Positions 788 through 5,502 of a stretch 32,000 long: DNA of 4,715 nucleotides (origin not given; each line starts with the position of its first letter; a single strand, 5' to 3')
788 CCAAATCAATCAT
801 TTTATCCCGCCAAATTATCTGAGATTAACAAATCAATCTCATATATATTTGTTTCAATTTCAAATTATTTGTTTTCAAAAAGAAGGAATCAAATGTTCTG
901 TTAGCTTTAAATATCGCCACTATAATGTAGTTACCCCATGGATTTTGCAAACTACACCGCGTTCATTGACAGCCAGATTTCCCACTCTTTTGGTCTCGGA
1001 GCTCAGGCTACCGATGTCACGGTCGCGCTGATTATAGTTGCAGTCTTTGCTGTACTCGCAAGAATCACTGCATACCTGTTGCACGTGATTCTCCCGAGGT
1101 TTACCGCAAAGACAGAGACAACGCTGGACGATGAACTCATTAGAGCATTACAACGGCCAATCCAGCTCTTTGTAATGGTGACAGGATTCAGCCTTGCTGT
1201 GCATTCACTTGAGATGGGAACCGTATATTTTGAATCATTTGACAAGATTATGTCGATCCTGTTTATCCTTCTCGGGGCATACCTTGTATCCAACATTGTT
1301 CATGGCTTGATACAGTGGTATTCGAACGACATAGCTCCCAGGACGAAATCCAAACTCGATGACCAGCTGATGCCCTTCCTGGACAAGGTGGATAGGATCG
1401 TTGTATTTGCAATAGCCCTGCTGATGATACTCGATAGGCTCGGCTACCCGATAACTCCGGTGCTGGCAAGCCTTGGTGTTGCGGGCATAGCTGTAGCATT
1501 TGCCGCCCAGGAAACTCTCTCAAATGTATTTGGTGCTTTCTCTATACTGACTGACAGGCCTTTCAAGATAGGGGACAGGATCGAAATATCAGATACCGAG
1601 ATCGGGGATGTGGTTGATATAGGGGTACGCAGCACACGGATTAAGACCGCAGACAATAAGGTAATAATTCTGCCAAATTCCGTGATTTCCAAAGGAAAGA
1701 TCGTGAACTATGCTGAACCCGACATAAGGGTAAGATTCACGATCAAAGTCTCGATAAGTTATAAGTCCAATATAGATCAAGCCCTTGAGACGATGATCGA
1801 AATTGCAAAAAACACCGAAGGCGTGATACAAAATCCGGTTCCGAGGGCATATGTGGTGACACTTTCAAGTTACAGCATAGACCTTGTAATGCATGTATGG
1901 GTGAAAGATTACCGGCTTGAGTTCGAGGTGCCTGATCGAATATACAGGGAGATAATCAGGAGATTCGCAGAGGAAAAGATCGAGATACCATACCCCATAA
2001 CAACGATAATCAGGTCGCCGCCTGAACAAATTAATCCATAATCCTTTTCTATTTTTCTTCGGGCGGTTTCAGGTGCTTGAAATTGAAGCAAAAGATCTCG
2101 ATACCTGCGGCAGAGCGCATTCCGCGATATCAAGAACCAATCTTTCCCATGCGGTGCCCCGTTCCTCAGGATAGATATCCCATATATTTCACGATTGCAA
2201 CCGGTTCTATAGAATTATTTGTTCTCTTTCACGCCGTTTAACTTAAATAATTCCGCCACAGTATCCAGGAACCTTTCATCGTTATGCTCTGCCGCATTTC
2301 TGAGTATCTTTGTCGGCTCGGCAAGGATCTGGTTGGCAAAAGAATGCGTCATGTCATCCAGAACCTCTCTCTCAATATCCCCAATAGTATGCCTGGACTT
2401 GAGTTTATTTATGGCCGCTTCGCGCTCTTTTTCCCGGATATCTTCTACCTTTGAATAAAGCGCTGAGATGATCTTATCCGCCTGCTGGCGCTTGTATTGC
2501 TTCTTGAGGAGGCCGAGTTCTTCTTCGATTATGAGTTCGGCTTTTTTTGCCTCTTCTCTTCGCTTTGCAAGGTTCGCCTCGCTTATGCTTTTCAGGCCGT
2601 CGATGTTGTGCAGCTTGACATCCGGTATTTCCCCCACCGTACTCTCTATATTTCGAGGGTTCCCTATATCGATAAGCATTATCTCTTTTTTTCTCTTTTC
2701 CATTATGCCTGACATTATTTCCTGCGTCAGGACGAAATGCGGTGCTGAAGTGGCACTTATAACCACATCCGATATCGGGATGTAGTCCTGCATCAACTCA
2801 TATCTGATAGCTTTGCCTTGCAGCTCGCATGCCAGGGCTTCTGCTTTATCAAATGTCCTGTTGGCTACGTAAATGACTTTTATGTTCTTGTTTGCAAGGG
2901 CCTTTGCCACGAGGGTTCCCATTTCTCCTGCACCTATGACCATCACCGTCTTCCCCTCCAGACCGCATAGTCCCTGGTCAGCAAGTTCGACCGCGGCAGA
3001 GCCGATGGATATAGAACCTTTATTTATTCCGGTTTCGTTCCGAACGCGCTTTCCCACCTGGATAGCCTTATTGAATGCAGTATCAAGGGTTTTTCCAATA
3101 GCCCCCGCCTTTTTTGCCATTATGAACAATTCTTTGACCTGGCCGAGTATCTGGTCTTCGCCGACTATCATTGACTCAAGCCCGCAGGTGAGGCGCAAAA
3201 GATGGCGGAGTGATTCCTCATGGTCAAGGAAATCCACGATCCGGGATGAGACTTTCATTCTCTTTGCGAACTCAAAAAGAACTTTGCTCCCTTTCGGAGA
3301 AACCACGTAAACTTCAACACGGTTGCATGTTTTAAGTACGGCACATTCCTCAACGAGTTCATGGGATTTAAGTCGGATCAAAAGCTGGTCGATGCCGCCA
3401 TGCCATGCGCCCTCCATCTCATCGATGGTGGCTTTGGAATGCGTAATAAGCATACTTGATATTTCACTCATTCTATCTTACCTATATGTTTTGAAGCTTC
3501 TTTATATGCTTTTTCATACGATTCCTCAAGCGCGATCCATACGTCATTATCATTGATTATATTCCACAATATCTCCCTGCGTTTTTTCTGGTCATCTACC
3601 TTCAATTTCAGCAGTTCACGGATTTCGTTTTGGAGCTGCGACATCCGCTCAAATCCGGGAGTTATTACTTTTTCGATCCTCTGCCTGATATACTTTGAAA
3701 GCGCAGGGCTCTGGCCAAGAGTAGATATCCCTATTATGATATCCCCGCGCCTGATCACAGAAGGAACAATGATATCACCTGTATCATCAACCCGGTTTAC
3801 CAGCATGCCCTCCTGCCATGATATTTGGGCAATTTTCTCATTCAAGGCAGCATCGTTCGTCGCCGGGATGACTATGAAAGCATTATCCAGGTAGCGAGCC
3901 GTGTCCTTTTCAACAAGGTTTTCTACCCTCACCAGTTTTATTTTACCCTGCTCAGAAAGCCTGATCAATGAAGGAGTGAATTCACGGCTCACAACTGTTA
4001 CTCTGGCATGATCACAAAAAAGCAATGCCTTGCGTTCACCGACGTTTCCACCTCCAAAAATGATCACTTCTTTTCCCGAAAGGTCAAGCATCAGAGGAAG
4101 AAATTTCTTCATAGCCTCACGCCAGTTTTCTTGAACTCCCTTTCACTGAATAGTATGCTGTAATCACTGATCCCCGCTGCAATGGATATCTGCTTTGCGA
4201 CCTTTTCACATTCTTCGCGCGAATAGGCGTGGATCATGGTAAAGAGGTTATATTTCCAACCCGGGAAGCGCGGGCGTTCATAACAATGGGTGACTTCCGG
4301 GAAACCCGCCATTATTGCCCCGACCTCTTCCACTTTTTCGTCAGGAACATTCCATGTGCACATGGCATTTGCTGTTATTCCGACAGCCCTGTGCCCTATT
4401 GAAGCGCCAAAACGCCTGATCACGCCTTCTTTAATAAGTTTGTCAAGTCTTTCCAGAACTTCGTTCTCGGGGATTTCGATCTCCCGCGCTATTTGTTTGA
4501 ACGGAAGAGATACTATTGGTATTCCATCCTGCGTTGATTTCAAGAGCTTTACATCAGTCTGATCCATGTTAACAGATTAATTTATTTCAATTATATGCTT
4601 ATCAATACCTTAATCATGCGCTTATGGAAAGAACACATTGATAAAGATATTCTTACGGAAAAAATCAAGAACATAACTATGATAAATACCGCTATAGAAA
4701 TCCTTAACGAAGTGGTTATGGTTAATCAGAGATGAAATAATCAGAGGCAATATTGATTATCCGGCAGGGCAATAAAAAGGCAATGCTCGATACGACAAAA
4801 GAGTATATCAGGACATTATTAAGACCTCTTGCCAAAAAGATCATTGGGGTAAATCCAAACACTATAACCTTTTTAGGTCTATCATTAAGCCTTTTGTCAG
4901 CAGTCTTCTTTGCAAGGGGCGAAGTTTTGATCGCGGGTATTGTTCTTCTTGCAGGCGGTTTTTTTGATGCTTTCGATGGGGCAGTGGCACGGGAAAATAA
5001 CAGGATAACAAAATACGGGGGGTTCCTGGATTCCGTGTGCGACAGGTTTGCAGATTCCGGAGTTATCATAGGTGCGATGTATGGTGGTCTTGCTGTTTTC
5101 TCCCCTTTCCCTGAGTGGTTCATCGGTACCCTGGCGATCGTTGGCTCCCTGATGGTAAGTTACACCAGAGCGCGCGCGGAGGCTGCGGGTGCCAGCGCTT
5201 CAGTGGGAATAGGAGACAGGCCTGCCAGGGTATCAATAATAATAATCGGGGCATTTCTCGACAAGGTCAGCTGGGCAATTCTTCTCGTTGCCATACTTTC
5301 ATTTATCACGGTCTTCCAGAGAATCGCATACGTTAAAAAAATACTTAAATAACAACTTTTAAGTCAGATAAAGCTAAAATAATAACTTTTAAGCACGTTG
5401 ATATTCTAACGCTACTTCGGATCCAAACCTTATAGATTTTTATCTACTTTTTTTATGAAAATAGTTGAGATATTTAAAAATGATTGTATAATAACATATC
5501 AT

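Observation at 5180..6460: A 0.9-kb AT-rich cassette splits the inositol-lipid gene pair and is bracketed by a 194-bp duplication of the AIP-synthase 3' end with an att-like perfect core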

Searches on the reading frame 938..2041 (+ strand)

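Call 48: search_protein_families(library=pfam, proteins=[window:938-2041:+], max_evalue=0.001)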
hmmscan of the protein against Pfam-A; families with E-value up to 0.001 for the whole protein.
window:938-2041:+ (367 aa): 3 families
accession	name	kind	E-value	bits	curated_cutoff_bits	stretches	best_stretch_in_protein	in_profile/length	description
PF00924.24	MS_channel_2nd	-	9.5e-20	70.9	20.2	1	193-259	2-67/68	Mechanosensitive ion channel, beta-domain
PF21088.3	MS_channel_1st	-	6.2e-12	45.7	23.1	1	150-191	1-42/42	Mechanosensitive ion channel, transmembrane helices 2/3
PF21082.3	MS_channel_3rd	-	5.1e-11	43.3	21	1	268-350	2-88/88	Mechanosensitive ion channel MscS, C-terminal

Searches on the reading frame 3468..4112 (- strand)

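Call 9: search_protein_families(library=pfam, proteins=[window:3468-4112:-], max_evalue=0.01)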
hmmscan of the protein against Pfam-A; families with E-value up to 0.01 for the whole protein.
window:3468-4112:- (214 aa): 2 families
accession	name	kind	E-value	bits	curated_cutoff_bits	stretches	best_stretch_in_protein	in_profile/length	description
PF13241.12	NAD_binding_7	-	2.6e-22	79.8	22.1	1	7-118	1-104/104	Putative NAD(P)-binding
PF14824.11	Sirohm_synth_M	-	7.9e-06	25.7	25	1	122-148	1-27/28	Sirohaem biosynthesis protein central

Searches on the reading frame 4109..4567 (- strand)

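Call 9: search_protein_families(library=pfam, proteins=[window:4109-4567:-], max_evalue=0.01)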
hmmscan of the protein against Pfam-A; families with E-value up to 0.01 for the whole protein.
window:4109-4567:- (152 aa): 4 families
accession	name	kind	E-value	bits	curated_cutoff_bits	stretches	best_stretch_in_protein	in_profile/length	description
PF17805.7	AsnC_trans_reg2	-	3.3e-35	120.5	27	1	62-146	2-86/86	AsnC-like ligand binding domain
PF22451.2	NirdL-like_HTH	-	6.9e-15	54.8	27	1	5-51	1-47/47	Siroheme decarboxylase NirDL-like HTH domain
PF13404.12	HTH_AsnC-type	-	3.9e-06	27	27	1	1-44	1-41/42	AsnC-type helix-turn-helix domain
PF13412.12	HTH_24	-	5.3e-05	23.2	21.9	1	20-51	17-48/48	Winged helix-turn-helix DNA-binding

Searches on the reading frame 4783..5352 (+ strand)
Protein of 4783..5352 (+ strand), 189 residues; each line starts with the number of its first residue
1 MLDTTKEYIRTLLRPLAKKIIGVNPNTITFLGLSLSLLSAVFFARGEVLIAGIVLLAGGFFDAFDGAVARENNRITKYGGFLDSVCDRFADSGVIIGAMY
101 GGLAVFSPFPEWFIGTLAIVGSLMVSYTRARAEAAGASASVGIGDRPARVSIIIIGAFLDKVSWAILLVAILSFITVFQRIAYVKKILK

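Call 9: search_protein_families(library=pfam, proteins=[window:4783-5352:+], max_evalue=0.01)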
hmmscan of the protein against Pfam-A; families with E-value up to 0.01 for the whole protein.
window:4783-5352:+ (189 aa): 1 family
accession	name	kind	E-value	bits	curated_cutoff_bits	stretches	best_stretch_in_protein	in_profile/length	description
PF01066.26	CDP-OH_P_transf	-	1.6e-18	68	22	1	24-172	3-148/152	CDP-alcohol phosphatidyltransferase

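Call 10: search_protein_families(library=ncbifam, proteins=[window:4783-5352:+], max_evalue=0.01)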
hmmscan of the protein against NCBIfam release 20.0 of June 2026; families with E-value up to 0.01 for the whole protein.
window:4783-5352:+ (189 aa): 10 families
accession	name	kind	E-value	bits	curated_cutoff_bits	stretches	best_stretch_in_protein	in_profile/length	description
NF040950.1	archin_ph_syn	equivalog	6.9e-50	169.6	180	1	5-186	4-189/191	archaetidylinositol phosphate synthase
NF045883.1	PIPSynth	equivalog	6.3e-37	127.2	170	1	6-186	4-194/197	phosphatidylinositol phosphate synthase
NF052561.1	PIPSynBT1523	equivalog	8.4e-26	91.1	350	1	5-161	5-172/232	hypothetical protein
NF041135.1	IPPtranDIPPsyn_Thcocales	equivalog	8.8e-21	74.4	580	1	22-186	249-418/419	bifunctional L-myo-inositol-1-phosphate cytidylyltransferase/CDP-L-myo-inositol myo-inositolphosphotransferase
TIGR00560.1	pgsA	equivalog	5.2e-08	33.6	109.1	1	33-187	18-176/183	CDP-diacylglycerol--glycerol-3-phosphate 3-phosphatidyltransferase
TIGR00473.1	pssA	equivalog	3.4e-06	27.2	107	1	33-100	5-71/153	CDP-diacylglycerol--serine O-phosphatidyltransferase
NF053678.1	ClpnSynClsA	equivalog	1.5e-05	25.3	240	1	25-99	6-81/180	cardiolipin synthase ClsA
NF038087.1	arch_ser_synth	exception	2.2e-05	24.2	240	1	25-88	7-72/216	archaetidylserine synthase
NF008090.0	PRK10832.1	equivalog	4.9e-05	23.5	304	1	48-90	32-74/182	CDP-diacylglycerol--glycerol-3-phosphate 3-phosphatidyltransferase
NF038086.1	anchor_synt_A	exception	0.0019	18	200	1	28-89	13-74/222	protein sorting system archaetidylserine synthase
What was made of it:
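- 4783..5352 (+): Intact archaetidylinositol-phosphate synthase gene (AIPS). The ATG is at 4783; an upstream in-frame TTG at 4753 is used in some gene calls. NF040950 at 169.6 bits, just under that model's 180-bit cut-off (calls 9, 10).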

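Call 11: find_encoding_contigs(protein=window:4783-5352:+, flank=6000, max_places=10)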
Protein window:4783-5352:+ (189 aa): 2 contigs read that carry it; 1 place shown.
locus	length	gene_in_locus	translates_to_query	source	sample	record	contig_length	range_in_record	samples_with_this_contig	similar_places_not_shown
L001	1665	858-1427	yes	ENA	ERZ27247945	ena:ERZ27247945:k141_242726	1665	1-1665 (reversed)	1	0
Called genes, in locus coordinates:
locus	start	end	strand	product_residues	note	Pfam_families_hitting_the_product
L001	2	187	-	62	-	?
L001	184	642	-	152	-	PF22451:NirdL-like_HTH, PF17805:AsnC_trans_reg2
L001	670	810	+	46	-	-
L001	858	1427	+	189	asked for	PF01066:CDP-OH_P_transf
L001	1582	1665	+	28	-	?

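Call 17: find_related_loci(query=window:4783-5352:+, collection=genome_contigs, flank=4000)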
Query window:4783-5352:+ (189 aa) in genome_contigs; peptide patterns used: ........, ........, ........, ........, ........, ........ (x = any residue, [..] = any of these).
600 stretches matched a pattern (row limit reached: there are more); 562 encode a relative of the query (tblastn E <= 1e-3); the best 80 are kept; 80 distinct loci.
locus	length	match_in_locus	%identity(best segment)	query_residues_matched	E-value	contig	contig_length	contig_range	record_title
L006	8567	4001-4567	70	1-189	6e-78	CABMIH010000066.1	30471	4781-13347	uncultured archaeon isolate LFW-280_3_2 genome assembly, contig: LFW28032_69, whole genome shotgun sequence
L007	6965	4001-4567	69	1-189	3e-78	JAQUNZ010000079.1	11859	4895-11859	MAG: Candidatus Methanoperedens sp. isolate STD1_19 NODE_14696_length_11859_cov_4.999318_Sandtown_D1, whole genome shotg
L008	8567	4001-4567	72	1-189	5e-77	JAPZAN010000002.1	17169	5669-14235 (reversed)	MAG: Candidatus Methanoperedens sp. isolate SRVP18_hole-7m-from-trench_1_80cm_43_82 SRVP18_hole-7m-from-trench_1_80cm_sc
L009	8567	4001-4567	67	1-189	2e-73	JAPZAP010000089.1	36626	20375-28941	MAG: Candidatus Methanoperedens sp. isolate SR-VP_0-2cm_41_45 SR-VP_0-2_scaffold_141_5118560, whole genome shotgun seque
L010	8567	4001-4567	69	1-189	1e-73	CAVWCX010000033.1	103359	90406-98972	MAG: Candidatus Methanoperedenaceae archaeon isolate MFD03899.bin.2.194 genome assembly, contig: contig_7607, whole geno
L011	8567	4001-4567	68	1-189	2e-72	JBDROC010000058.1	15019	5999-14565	MAG: Methanobacteriota archaeon isolate MEGAHIT-group-1.929 k141_3677780, whole genome shotgun sequence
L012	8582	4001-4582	43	1-188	2e-43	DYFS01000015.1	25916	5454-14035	MAG TPA_asm: Candidatus Hadarchaeum sp. isolate BE2011_56_16 Afr_mines_BE2011_592_length_25916_cov_5_947953, whole genom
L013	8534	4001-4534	43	18-188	7e-43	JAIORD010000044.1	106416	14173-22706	MAG: Methanococcoides sp. isolate SMBSF09 20072_Bin_1_contigs_1_c_000000000020, whole genome shotgun sequence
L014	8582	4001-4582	42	1-188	5e-42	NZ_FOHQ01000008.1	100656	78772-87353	Methanococcoides vulcani strain SLH 33, whole genome shotgun sequence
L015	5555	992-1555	45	1-181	2e-40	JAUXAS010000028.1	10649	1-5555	MAG: Hadesarchaea archaeon isolate CSMAG_2768 CSMAG_2768_k141_53800_length_10649_cov_20.0000, whole genome shotgun seque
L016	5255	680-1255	43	1-189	1e-39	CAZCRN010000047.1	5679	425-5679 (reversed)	MAG TPA_asm: Candidatus Hadarchaeota archaeon isolate binchicken_co375_26 genome assembly, contig: NODE_7042_length_5679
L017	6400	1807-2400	41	1-189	2e-37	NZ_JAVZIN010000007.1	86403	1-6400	MAG: Candidatus Hadarchaeum sp. isolate DRTY-6_201901_bins_47 DRTY-6_201901_bins_47_scaffold_7, whole genome shotgun seq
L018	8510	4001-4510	41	23-183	1e-35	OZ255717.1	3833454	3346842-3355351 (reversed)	MAG: Acidobacteriaceae bacterium isolate d12f4ae7-fd9c-48d9-9f87-5c589254923f genome assembly, chromosome: 1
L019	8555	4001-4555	40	10-189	8e-35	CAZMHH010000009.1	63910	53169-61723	MAG TPA_asm: uncultured Thermodesulfobacteriota bacterium isolate SRP332253_co1_288 genome assembly, contig: NODE_445_le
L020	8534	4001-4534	43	1-181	1e-34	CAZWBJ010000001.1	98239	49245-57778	MAG TPA_asm: Candidatus Hadarchaeota archaeon isolate SRP104967_co1_44 genome assembly, contig: NODE_47_length_98239_cov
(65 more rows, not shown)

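Call 30: find_homologous_proteins(query=window:4783-5352:+, max_evalue=1e-40)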
Query window:4783-5352:+ (189 aa): 219 proteins with E <= 1e-40 among 8000 candidates; the best 120 are listed.
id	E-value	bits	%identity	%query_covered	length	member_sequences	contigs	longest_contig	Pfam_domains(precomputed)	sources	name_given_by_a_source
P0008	2.8e-107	375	95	100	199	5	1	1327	PF01066.27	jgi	jgi:archaetidylinositol phosphate synthase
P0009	2.2e-100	352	89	100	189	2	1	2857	PF01066.27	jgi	jgi:archaetidylinositol phosphate synthase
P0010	1.3e-84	301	75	100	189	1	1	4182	PF01066.27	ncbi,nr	ncbi:MAG: CDP-alcohol phosphatidyltransferase family protein [Euryarchaeota archaeon]|nr:CDP-alcohol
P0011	5.4e-84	299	75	100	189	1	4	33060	PF01066.27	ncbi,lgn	-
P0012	2.0e-82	294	74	100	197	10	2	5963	PF01066.27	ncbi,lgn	-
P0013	3.3e-82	293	74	100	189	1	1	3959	PF01066.27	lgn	-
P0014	3.7e-82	293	72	100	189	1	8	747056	PF01066.27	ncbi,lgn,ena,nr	ncbi:MAG: CDP-alcohol phosphatidyltransferase family protein [Candidatus Methanoperedens sp.]|nr:CDP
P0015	4.3e-82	293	73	100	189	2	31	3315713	PF01066.27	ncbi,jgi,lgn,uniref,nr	ncbi:phosphatidylglycerophosphate synthase [Candidatus Methanoperedens nitroreducens]|uniref:Archaet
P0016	4.8e-82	292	72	100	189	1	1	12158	PF01066.27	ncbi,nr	ncbi:Archaetidylinositol phosphate synthase [uncultured archaeon]|nr:Archaetidylinositol phosphate s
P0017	6.9e-82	292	74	100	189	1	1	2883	PF01066.27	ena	-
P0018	8.1e-82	292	72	100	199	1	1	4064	PF01066.27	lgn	-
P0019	8.7e-82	292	72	100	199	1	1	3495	PF01066.27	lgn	-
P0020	1.9e-81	291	70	100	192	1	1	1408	PF01066.27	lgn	-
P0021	2.3e-81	290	71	99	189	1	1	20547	PF01066.27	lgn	-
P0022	2.3e-81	290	73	100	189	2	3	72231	PF01066.27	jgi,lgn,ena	-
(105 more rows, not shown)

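Call 32: list_cluster_members(proteins=[P0008, P0009])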
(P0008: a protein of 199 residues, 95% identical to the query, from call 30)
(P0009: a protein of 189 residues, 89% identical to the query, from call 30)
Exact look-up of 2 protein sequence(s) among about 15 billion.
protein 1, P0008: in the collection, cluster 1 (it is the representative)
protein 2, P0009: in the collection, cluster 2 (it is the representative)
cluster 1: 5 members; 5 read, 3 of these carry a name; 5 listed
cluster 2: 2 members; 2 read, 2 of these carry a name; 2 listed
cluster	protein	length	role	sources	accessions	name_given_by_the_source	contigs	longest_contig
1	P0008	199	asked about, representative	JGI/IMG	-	archaetidylinositol phosphate synthase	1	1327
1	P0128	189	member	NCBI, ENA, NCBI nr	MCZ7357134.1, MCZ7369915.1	MAG: CDP-alcohol phosphatidyltransferase family protein [Candidatus Methanoperedens sp.] | CDP-alcohol phosphatidyltransferase family protein [Candidatus Methanoperedens sp.]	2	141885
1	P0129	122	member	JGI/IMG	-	archaetidylinositol phosphate synthase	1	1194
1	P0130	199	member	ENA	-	-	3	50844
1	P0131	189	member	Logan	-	-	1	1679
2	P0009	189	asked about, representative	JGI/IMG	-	archaetidylinositol phosphate synthase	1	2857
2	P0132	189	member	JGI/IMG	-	archaetidylinositol phosphate synthase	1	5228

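Call 33: find_encoding_contigs(protein=P0008, flank=6000, max_places=6)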
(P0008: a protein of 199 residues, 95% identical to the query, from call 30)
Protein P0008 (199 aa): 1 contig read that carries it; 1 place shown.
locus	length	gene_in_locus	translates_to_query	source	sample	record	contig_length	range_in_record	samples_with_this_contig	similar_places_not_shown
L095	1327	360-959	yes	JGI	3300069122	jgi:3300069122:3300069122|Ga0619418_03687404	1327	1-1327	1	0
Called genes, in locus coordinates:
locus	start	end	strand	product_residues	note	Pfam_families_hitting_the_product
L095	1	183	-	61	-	?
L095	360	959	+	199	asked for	PF01066:CDP-OH_P_transf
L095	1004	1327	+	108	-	?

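Call 34: find_encoding_contigs(protein=P0009, flank=6000, max_places=6)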
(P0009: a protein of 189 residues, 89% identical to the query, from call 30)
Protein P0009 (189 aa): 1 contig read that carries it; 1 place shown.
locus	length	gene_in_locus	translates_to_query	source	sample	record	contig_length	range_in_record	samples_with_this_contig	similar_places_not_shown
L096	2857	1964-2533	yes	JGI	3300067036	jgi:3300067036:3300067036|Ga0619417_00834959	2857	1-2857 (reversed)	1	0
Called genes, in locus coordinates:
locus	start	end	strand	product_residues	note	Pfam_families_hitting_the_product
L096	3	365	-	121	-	?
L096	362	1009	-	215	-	PF13241:NAD_binding_7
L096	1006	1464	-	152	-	PF22451:NirdL-like_HTH, PF17805:AsnC_trans_reg2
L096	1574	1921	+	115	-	-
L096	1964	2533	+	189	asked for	PF01066:CDP-OH_P_transf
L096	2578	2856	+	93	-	?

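Call 38: find_encoding_contigs(protein=P0131, flank=6000, max_places=6)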
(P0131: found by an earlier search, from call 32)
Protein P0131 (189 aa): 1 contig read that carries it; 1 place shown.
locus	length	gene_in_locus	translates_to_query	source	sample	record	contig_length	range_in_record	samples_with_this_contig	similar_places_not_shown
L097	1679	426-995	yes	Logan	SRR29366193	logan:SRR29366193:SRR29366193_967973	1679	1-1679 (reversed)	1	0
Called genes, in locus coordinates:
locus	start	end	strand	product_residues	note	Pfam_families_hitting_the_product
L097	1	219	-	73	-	?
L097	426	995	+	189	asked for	PF01066:CDP-OH_P_transf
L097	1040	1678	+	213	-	?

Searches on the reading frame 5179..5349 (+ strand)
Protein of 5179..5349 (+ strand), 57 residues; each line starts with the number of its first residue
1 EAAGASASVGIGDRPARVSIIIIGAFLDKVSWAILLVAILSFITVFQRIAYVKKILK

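Call 28: find_related_loci(query=window:5179-5349:+, collection=metagenome_contigs, flank=5000)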
Query window:5179-5349:+ (57 aa) in metagenome_contigs; peptide patterns used: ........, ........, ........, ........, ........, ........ (x = any residue, [..] = any of these).
600 stretches matched a pattern (row limit reached: there are more); 3 encode a relative of the query (tblastn E <= 1e-3); 3 distinct loci.
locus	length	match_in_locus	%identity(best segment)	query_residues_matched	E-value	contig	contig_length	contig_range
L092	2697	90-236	71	9-57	1e-21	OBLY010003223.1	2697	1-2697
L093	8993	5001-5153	61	7-57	2e-16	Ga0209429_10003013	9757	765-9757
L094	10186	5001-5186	37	1-57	7e-9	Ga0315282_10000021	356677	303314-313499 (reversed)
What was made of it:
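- Tried and rejected: The metagenome scan with the tail peptide was swamped by low-complexity patterns and gave only 3 distant loci (call 28).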
